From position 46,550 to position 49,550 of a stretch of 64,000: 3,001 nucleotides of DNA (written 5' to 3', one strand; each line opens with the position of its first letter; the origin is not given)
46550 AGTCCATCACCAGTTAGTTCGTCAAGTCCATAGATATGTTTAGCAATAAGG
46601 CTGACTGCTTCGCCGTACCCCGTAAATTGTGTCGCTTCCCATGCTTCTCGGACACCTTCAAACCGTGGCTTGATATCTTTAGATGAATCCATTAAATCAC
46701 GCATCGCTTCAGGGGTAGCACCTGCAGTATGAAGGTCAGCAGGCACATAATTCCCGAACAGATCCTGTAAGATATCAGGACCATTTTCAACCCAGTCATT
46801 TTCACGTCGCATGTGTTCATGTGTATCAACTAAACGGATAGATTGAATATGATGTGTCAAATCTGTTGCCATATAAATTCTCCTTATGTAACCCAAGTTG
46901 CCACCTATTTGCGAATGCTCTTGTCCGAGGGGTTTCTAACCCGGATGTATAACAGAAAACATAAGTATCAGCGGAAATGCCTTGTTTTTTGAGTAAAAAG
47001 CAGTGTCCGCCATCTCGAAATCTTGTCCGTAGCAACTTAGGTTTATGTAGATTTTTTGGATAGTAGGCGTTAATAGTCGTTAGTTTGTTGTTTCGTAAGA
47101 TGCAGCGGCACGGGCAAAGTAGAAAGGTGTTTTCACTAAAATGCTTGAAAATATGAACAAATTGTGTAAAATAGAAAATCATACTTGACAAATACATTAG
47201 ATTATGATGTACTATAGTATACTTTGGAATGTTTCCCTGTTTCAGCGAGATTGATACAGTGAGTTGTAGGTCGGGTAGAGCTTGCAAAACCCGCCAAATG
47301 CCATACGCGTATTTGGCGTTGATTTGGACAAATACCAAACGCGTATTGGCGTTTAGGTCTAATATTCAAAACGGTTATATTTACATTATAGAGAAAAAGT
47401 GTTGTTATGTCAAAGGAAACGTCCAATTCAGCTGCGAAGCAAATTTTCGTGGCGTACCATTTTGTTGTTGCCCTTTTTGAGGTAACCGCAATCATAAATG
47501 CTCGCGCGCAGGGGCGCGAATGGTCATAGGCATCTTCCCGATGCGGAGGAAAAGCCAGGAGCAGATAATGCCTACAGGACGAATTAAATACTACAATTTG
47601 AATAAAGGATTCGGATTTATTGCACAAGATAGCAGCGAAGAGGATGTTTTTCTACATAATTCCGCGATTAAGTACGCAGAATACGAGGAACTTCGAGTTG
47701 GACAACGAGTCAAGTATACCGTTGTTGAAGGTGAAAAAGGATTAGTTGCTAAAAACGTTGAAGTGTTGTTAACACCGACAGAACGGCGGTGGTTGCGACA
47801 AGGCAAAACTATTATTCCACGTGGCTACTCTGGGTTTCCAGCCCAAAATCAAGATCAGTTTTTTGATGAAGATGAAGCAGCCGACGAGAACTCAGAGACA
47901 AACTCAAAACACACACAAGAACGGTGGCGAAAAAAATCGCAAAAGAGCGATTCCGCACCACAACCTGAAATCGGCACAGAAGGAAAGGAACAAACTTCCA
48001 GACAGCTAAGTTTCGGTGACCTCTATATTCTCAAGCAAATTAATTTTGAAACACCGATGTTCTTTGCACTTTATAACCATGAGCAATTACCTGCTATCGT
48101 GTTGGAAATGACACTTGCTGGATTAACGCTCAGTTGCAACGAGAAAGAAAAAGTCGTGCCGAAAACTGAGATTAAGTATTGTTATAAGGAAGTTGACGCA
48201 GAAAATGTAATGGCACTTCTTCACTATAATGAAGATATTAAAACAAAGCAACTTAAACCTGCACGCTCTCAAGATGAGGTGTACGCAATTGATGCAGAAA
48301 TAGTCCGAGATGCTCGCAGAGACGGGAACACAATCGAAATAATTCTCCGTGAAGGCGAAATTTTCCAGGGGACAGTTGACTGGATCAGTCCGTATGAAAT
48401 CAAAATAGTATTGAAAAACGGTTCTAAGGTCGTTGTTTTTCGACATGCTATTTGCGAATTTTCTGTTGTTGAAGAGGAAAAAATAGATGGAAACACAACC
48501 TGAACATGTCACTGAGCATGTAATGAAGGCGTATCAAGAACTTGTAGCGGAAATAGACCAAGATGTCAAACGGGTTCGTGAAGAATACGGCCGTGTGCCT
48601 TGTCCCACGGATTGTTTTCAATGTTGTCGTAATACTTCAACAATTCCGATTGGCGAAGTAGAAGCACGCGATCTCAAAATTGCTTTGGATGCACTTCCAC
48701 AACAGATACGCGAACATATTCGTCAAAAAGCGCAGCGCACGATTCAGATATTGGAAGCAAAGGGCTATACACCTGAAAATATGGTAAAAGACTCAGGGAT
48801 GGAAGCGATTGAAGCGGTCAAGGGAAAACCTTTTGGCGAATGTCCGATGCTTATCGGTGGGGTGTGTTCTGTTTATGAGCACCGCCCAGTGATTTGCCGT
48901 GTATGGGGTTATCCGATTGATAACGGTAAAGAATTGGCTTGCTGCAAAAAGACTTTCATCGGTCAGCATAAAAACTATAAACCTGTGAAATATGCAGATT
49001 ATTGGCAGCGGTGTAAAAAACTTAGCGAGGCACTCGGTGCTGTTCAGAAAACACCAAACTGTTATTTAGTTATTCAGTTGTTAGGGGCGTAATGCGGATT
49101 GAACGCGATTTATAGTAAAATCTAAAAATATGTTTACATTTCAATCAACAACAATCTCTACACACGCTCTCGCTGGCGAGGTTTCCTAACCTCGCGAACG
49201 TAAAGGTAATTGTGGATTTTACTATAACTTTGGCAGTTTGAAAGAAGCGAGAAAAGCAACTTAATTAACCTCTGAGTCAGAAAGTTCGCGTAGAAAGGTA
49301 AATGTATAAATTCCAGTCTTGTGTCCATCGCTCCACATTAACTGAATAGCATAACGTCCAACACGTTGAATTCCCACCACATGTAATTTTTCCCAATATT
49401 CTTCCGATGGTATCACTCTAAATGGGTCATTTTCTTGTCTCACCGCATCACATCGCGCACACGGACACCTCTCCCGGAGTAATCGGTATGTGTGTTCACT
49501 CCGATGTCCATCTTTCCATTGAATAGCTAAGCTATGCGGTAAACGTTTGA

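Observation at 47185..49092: Fusion of a cold-shock domain with an Hfq-like Sm domain, coupled to a YkgJ Cys-cluster protein, behind a long structured leader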

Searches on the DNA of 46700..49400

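Call 17: search_rna_families(source=window, start=46700, end=49400, threshold=evalue, max_evalue=1)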
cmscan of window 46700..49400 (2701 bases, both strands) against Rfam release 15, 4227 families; matches with E-value up to 1: 0.
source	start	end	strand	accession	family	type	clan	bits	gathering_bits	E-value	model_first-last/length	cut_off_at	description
